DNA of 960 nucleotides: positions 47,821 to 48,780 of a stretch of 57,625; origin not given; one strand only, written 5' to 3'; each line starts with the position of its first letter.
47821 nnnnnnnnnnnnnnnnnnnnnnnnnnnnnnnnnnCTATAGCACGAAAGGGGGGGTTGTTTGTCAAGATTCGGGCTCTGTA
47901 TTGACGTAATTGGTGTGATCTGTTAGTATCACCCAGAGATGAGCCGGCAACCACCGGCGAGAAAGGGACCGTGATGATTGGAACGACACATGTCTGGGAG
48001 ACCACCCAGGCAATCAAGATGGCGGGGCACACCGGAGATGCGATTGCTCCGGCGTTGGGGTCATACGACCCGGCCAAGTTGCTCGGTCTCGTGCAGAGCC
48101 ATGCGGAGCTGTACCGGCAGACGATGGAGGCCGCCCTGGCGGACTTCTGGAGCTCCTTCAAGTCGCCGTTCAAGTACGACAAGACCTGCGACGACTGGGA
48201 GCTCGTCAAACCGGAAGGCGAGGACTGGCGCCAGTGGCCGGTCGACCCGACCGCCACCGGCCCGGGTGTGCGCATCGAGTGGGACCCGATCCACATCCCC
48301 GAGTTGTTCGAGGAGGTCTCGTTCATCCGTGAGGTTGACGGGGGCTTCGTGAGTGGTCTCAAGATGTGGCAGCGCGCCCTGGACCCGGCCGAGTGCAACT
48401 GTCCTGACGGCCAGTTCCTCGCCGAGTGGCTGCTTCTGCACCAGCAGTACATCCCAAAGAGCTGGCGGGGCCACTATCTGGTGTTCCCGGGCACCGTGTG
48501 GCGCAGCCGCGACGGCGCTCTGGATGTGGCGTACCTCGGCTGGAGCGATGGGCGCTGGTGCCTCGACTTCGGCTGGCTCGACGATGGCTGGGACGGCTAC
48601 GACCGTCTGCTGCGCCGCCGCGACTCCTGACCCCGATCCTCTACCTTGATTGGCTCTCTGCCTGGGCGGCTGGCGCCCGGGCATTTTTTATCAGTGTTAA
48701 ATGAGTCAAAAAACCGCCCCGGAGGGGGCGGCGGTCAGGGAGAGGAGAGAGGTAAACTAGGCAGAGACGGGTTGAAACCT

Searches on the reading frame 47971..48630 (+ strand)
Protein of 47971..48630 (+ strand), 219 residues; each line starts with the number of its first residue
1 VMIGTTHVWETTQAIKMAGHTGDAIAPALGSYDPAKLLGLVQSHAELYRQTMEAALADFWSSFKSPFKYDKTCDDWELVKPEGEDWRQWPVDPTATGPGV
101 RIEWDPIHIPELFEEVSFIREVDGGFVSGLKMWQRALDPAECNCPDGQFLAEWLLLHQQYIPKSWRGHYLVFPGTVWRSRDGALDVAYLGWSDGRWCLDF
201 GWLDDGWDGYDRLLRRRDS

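Call 6: search_protein_families(library=pfam, proteins=[window:47971-48630:+], max_evalue=0.01)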
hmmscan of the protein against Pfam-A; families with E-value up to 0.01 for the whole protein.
window:47971-48630:+ (219 aa): 0 families

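Call 24: find_homologous_proteins(query=A1, max_evalue=0.001)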
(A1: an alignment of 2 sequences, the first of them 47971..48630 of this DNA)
Query A1 (2 sequences) (219 aa, profile of the alignment): 14 proteins with E <= 0.001 among 2523 candidates.
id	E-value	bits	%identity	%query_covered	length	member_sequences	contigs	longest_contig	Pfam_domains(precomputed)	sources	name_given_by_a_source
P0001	1.6e-117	409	100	100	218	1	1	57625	-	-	-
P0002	5.4e-99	349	44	23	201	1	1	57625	-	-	-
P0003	1.6e-75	272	70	100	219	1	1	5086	-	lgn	-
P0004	3.2e-59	218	33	12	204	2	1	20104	-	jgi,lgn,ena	-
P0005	1.1e-51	194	24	98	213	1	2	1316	-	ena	-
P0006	1.7e-49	187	37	23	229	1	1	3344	-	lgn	-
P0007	3.4e-49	186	56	98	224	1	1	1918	-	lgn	-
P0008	1.2e-44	171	54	99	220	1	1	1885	-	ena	-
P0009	9.0e-43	165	40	11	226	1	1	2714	-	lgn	-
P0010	3.7e-32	130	47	98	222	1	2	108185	-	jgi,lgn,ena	jgi:hypothetical protein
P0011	7.8e-32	129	24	45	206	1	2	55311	-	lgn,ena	-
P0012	2.3e-21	94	42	69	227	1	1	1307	-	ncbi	-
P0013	2.5e-18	85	46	50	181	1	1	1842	-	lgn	-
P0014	3.8e-8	51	34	71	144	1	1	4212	-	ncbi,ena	-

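Call 25: find_encoding_contigs(protein=P0010, flank=10000, max_places=3)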
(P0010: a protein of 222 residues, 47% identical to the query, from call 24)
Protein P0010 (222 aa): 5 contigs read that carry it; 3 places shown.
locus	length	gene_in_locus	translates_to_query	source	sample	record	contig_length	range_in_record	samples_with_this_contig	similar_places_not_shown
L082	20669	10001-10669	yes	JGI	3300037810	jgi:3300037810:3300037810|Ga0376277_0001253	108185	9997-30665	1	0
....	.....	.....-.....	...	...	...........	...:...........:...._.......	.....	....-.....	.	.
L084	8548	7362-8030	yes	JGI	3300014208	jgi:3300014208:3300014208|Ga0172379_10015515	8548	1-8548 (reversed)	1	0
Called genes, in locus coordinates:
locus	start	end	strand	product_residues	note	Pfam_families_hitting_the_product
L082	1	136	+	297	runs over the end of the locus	PF01435:Peptidase_M48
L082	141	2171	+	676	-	PF22745:Nlig-Ia, PF01653:DNA_ligase_aden, PF03120:OB_DNA_ligase, PF14520:HHH_5 (faint), PF12826:HHH_2 (weak), PF00533:BRCT, PF12738:PTCB-BRCT (weak)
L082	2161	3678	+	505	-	PF01676:Metalloenzyme, PF06415:iPGM_N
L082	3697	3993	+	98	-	PF02686:GatC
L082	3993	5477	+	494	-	PF01425:Amidase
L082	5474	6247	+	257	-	PF00160:Pro_isomerase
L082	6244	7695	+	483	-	PF02934:GatB_N, PF02637:GatB_Yqey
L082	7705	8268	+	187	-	PF00924:MS_channel_2nd (weak)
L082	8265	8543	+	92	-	-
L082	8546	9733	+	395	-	PF00089:Trypsin, PF13365:Trypsin_2, PF13180:PDZ_2, PF17820:PDZ_6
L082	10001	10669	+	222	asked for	-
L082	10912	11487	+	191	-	-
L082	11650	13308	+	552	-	PF06418:CTP_synth_N, PF00117:GATase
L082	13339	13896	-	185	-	PF13302:Acetyltransf_3, PF00583:Acetyltransf_1 (weak)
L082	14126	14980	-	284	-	PF17827:PrmC_N, PF05175:MTS, PF06325:PrmA (faint), PF13847:Methyltransf_31 (faint), PF08242:Methyltransf_12 (faint)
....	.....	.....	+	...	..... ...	-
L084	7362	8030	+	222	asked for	-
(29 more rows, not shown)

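Call 26: find_encoding_contigs(protein=P0011, flank=10000, max_places=3)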
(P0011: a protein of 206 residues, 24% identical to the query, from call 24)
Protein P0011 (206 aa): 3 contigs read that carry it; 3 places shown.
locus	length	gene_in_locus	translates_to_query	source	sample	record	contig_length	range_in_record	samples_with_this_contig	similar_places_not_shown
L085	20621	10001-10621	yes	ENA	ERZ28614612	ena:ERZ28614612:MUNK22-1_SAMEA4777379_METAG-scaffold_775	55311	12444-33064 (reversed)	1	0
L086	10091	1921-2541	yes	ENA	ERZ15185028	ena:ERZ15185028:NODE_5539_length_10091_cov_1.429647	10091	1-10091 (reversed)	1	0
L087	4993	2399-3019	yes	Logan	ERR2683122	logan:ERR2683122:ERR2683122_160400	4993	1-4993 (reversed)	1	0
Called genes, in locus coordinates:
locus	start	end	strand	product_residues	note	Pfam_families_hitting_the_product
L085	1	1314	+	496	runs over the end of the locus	PF01676:Metalloenzyme, PF06415:iPGM_N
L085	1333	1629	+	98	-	PF02686:GatC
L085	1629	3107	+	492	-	PF01425:Amidase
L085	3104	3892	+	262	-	PF00160:Pro_isomerase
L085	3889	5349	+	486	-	PF02934:GatB_N, PF02637:GatB_Yqey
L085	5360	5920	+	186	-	PF00924:MS_channel_2nd (weak)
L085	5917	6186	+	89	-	-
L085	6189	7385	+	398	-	PF00089:Trypsin, PF13365:Trypsin_2, PF13180:PDZ_2, PF00595:PDZ (weak), PF17820:PDZ_6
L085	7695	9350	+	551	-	PF06418:CTP_synth_N, PF00117:GATase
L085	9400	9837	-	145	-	-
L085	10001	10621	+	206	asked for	-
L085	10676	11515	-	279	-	PF17827:PrmC_N, PF05175:MTS, PF06325:PrmA (faint), PF08242:Methyltransf_12 (weak), PF13649:Methyltransf_25 (weak), PF13847:Methyltransf_31 (weak)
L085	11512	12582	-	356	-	PF03462:PCRF, PF00472:RF-1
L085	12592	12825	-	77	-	PF01197:Ribosomal_L31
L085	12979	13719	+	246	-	PF00318:Ribosomal_S2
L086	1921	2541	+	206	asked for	-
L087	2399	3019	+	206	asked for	-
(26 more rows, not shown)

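Call 27: find_encoding_contigs(protein=P0004, flank=10000, max_places=3)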
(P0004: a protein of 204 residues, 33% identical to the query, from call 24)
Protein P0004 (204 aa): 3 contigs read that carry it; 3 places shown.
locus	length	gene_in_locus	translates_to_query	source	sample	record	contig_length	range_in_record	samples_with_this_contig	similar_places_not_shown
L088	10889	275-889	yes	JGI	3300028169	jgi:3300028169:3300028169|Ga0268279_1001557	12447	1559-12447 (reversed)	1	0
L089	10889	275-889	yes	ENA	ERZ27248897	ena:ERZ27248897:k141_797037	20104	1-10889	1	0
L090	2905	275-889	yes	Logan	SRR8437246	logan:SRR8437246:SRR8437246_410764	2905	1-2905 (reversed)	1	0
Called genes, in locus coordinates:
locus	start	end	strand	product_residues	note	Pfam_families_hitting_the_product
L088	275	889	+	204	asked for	-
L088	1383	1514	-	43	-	-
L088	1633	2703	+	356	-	PF00078:RVT_1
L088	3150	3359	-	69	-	PF00471:Ribosomal_L33 (weak)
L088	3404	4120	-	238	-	PF00483:NTP_transferase, PF12804:NTP_transf_3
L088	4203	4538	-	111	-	-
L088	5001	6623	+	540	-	-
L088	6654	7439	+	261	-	-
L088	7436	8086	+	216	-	PF04350:PilO (weak)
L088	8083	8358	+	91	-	-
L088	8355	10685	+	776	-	PF05157:MshEN (faint), PF00437:T2SSE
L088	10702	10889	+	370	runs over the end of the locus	PF00437:T2SSE, PF13401:AAA_22 (faint)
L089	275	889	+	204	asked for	-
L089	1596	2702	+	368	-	PF00078:RVT_1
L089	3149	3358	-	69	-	PF00471:Ribosomal_L33 (weak)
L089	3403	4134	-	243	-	PF00483:NTP_transferase, PF12804:NTP_transf_3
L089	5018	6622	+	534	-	-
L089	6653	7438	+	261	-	-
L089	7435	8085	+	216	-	PF04350:PilO (weak)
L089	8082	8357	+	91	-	-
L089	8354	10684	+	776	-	PF05157:MshEN (faint), PF00437:T2SSE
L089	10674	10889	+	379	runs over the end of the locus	PF00437:T2SSE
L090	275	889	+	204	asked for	-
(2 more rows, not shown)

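Call 33: find_encoding_contigs(protein=P0003, flank=10000, max_places=3)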
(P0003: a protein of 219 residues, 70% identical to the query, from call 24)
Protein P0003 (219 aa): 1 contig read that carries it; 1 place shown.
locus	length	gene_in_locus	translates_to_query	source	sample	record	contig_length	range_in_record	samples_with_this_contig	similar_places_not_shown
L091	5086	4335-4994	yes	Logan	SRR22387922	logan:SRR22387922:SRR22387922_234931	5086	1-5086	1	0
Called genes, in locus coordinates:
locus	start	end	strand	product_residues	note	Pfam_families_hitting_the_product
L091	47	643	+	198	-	PF01923:Cob_adeno_trans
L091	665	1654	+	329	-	-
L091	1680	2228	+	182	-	PF04307:YdjM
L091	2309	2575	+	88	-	-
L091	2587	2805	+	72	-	-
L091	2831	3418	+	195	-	PF00625:Guanylate_kin, PF13671:AAA_33 (faint)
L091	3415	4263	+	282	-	PF01522:Polysacc_deac_1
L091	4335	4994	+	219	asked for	-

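Call 54: predict_structure(alignment_id=A2)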
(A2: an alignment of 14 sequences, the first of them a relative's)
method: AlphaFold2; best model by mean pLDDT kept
length: 201 residues; sequences in the alignment: 14
mean_pLDDT: 82.0   pTM: 0.72
mean pLDDT of the five models: 82.0, 80.8, 79.9, 79.8, 78.2
residues with pLDDT >= 90: 106; 70-90: 34; 50-70: 54; < 50: 7
segments of 3 or more residues with pLDDT < 50: 1-7
pLDDT, mean of each block of 10 residues (from residue 1): 49 61 55 60 62 62 84 87 95 95 96 94 90 95 93 94 93 89 92 95 75
secondary structure, 60 per line:
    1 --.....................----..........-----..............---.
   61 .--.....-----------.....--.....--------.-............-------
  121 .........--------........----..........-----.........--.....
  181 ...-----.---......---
elements in order: H3-23 H28-37 H43-56 E64-68 H80-84 E87-91 H102-113 H121-129 H138-145 E150-159 E165-173 E176-183 E193-198

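Call 57: fold_search(model_id=the predicted structure, library=pdb)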
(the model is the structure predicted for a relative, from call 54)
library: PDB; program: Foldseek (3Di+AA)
matches with E <= 10: 333; with E <= 0.001: 0
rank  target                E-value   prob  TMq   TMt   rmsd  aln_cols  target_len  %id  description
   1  7qaj_H                1.5e-01  0.10  0.15  0.24  16.2       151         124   14  ZK002 with Anti-angiogenic and Anti-inflamamtory Properties (released 2023-06-14)
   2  8oks_B                2.1e-01  0.38  0.26  0.41   8.5       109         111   10  Crystal structure of Bdellovibrio bacteriovorus Bd2740 C-terminal domain (released 2023-10-25)
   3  9dtr_j                3.2e-01  0.03  0.11  0.18  16.0        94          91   12  Structure of the yeast post-catalytic P complex spliceosome at 2.3 Angstrom resolution (released 2024-12-25)
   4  7qaj_B                3.6e-01  0.07  0.15  0.24  16.2       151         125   14  ZK002 with Anti-angiogenic and Anti-inflamamtory Properties (released 2023-06-14)
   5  8i4m_S                5.3e-01  0.01  0.11  0.05  20.5       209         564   12  Portal-tail complex structure of the Cyanophage P-SCSP1u (released 2023-11-01)
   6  8oks_A                7.7e-01  0.18  0.28  0.43   7.5       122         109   11  Crystal structure of Bdellovibrio bacteriovorus Bd2740 C-terminal domain (released 2023-10-25)
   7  3eoz_B                8.7e-01  0.06  0.10  0.12  10.1        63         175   14  Crystal Structure of Phosphoglycerate Mutase from Plasmodium Falciparum, PFD0660w (released 2008-11-25)
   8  5zwn_c                8.7e-01  0.02  0.10  0.17  16.2        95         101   12  Cryo-EM structure of the yeast pre-B complex at an average resolution of 3.3 angstrom (Part II: U1 snRNP region) (released 2018-08-29)
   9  6n7p_M                8.7e-01  0.01  0.10  0.13  16.0       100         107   11  S. cerevisiae spliceosomal E complex (UBC4) (released 2019-09-18)
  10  1v7p_B                9.3e-01  0.04  0.15  0.23  16.7       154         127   12  Structure of EMS16-alpha2-I domain complex (released 2004-09-07)
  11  6w4q_D                1.1e+00  0.13  0.12  0.04   3.4        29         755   24  Crystal structure of full-length tailspike protein 2 (TSP2, ORF211) ) from Escherichia coli O157:H7 bacteriophage CAB1 (released 2021-01-20)
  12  1sb2_B                1.1e+00  0.03  0.14  0.22  16.1       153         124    8  High resolution Structure determination of rhodocetin (released 2005-02-01)
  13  1ukm_B                1.2e+00  0.05  0.16  0.25  16.2       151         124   11  Crystal structure of EMS16, an Antagonist of collagen receptor integrin alpha2beta1 (GPIa/IIa) (released 2003-11-04)
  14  6w4q_B                1.3e+00  0.07  0.10  0.03   8.1        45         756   20  Crystal structure of full-length tailspike protein 2 (TSP2, ORF211) ) from Escherichia coli O157:H7 bacteriophage CAB1 (released 2021-01-20)
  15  6w4q_A                1.3e+00  0.07  0.10  0.03   8.1        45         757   20  Crystal structure of full-length tailspike protein 2 (TSP2, ORF211) ) from Escherichia coli O157:H7 bacteriophage CAB1 (released 2021-01-20)
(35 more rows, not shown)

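Call 69: search_solved_structures(query=A2, max_evalue=10)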
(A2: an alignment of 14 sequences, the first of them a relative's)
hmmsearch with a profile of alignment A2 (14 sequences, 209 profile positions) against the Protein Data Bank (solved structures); distinct sequences matched with E-value up to 10: 17.
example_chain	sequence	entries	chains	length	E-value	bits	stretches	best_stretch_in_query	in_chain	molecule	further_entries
6i38_A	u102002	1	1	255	0.013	18.3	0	159-177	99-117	nv2Pizza6-AYW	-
6i37_A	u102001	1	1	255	0.015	18.1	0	159-177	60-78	nv1Pizza6-AYW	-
6i3b_A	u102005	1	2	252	0.019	17.8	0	159-177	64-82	cPizza6-AYW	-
6f0q_A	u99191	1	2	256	0.021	17.7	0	159-177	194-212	Pizza6-AYW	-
6i39_A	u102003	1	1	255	0.029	17.2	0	159-177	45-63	v31Pizza6-AYW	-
6i3a_A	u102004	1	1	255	0.039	16.8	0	159-177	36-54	v22Pizza6-AYW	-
5xfl_A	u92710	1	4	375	0.051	16.4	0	8-87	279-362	Catenin alpha-2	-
7zpw_A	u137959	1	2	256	0.27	14.1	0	159-177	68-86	Pizza6-TSK-TSH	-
7zph_A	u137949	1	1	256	0.28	14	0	159-177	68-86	Pizza6-TNK-RSH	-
6f0s_A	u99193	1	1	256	0.38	13.6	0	159-177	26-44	Pizza6-SYW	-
7zqg_A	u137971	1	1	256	0.51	13.1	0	159-177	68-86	Pizza6-KSH-TSH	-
7zcj_A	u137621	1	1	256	0.58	13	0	159-177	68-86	Pizza6-TNH-TSH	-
7zq2_A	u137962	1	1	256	0.65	12.8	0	159-177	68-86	Pizza6-RSH-TSH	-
9e5c_1h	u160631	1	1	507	0.69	12.7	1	33-129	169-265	Dynein regulatory complex subunit 2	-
7zpz_A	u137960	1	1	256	0.71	12.7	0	159-177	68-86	Pizza6-TSR-TSH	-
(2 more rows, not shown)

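Call 81: search_protein_families(library=pfam, proteins=[L089:1295-1678:-, L089:1596-2702:+, L089:275-889:+], max_evalue=0.01)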
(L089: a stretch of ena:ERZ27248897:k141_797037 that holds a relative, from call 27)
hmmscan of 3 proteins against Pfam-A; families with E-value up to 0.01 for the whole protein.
L089:1295-1678:- (127 aa): 1 family
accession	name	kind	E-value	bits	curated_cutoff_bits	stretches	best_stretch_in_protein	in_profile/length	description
PF22296.2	bAvd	-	1e-07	32.9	40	1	32-123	16-106/107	bAvd-like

L089:1596-2702:+ (368 aa): 1 family
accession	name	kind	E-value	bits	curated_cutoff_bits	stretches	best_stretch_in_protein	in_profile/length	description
PF00078.32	RVT_1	-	4.3e-25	89.1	29.6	1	99-302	8-203/205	Reverse transcriptase (RNA-dependent DNA polymerase)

L089:275-889:+ (204 aa): 0 families

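Call 82: search_protein_families(library=ncbifam, proteins=[L089:1295-1678:-, L089:1596-2702:+, window:47971-48630:+], max_evalue=0.01)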
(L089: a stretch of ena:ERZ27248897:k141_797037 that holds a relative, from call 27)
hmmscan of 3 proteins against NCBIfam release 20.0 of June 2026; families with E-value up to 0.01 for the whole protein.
L089:1295-1678:- (127 aa): 1 family
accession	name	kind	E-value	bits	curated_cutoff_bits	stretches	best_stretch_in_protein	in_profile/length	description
NF033474.1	DivGenRetAVD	equivalog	4.4e-14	52.7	80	1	18-122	2-104/104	diversity-generating retroelement protein Avd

L089:1596-2702:+ (368 aa): 8 families
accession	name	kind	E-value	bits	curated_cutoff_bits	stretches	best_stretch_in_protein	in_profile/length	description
TIGR04416.1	group_II_RT_mat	equivalog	6.5e-42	143.9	300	1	62-308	25-271/353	group II intron reverse transcriptase/maturase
NF041747.1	Drt3a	equivalog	2.2e-18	66.8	200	1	162-301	109-259/412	antiviral reverse transcriptase Drt3a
NF038233.2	retron_St85_RT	exception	5.8e-18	65.2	235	1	89-288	24-212/289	retron St85 family RNA-directed DNA polymerase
NF041746.1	Drt2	equivalog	2.1e-13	50.2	390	1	207-294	215-302/416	antiviral reverse transcriptase Drt2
NF041750.1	Drt5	equivalog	2e-10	40.2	550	1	138-290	102-250/484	antiviral reverse transcriptase Drt5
NF041749.1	Drt4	equivalog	1.4e-06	27.5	450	1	213-296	192-272/489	antiviral reverse transcriptase Drt4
NF042941.1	Retron_TIR_antiphage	equivalog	2.2e-06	26.7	600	1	160-267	88-193/464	TIR domain-containing anti-phage reverse transcriptase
TIGR04499.1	abortive_AbiA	subfamily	2.3e-05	23.3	250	1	147-260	129-255/615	AbiA family abortive infection protein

window:47971-48630:+ (219 aa): 0 families

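Call 94: find_encoding_contigs(protein=P0006, flank=5000, max_places=3)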
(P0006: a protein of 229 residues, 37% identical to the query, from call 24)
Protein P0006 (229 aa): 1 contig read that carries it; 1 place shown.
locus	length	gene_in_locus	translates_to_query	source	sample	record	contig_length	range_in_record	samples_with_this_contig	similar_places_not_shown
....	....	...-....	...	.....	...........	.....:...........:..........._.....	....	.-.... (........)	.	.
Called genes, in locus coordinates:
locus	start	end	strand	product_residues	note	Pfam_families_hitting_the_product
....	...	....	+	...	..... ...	-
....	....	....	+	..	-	-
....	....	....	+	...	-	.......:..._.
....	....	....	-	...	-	?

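Call 120: find_encoding_contigs(protein=P0007, flank=5000, max_places=3)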
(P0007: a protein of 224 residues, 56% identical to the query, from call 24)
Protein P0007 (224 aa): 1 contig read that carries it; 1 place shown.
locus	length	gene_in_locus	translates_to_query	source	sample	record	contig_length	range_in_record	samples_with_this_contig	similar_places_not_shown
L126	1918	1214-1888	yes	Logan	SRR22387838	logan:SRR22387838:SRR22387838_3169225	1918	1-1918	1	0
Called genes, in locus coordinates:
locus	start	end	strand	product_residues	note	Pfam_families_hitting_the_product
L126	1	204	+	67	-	?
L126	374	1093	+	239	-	PF18761:Heliorhodopsin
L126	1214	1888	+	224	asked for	-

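Call 121: fold_search(model_id=the predicted structure, library=viral)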
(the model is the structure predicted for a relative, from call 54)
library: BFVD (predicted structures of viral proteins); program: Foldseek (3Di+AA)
matches with E <= 10: 613; with E <= 0.001: 0
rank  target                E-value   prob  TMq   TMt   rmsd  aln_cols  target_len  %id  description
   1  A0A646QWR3            3.6e-01  0.08  0.14  0.03  13.4       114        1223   14  (no name in the UniProt tables at hand)
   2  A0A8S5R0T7            3.8e-01  0.09  0.12  0.06  13.5        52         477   17  Integrase [Myoviridae sp. cteBs22]
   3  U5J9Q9                4.1e-01  0.04  0.11  0.17  24.6       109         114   16  Uncharacterized protein [Bacillus phage vB_BanS-Tsamsa]
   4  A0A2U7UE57            4.6e-01  0.03  0.10  0.05  16.3       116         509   16  Uncharacterized protein [Pandoravirus macleodensis]
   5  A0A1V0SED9            4.9e-01  0.03  0.14  0.09  19.0       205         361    9  Uncharacterized protein [Indivirus ILV1]
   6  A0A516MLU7            5.6e-01  0.06  0.11  0.16  12.7        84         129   13  (no name in the UniProt tables at hand)
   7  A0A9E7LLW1            5.9e-01  0.15  0.12  0.16   3.4        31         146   29  (no name in the UniProt tables at hand)
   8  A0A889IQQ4            5.9e-01  0.05  0.18  0.22  17.2       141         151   13  (no name in the UniProt tables at hand)
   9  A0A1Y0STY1            5.9e-01  0.03  0.15  0.14  15.2       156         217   11  Uncharacterized protein [Pseudomonas phage Phabio]
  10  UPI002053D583         6.3e-01  0.41  0.14  0.41   1.7        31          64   16  (no name look-up for this kind of identifier)
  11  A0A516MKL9            6.3e-01  0.08  0.14  0.07  10.2        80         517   19  (no name in the UniProt tables at hand)
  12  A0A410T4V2            6.7e-01  0.04  0.11  0.18  12.2       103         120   11  Uncharacterized protein [Escherichia phage AnYang]
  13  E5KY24                8.6e-01  0.09  0.10  0.22   3.8        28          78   14  Uncharacterized protein [Escherichia phage PhaxI]
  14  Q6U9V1                8.6e-01  0.03  0.18  0.07  17.9       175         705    9  RIIA protector from prophage-induced early lysis [Aeromonas phage 44RR2.8t]
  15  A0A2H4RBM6            9.2e-01  0.09  0.10  0.24   4.9        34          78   26  Uncharacterized protein [Sulfolobus ellipsoid virus 1]
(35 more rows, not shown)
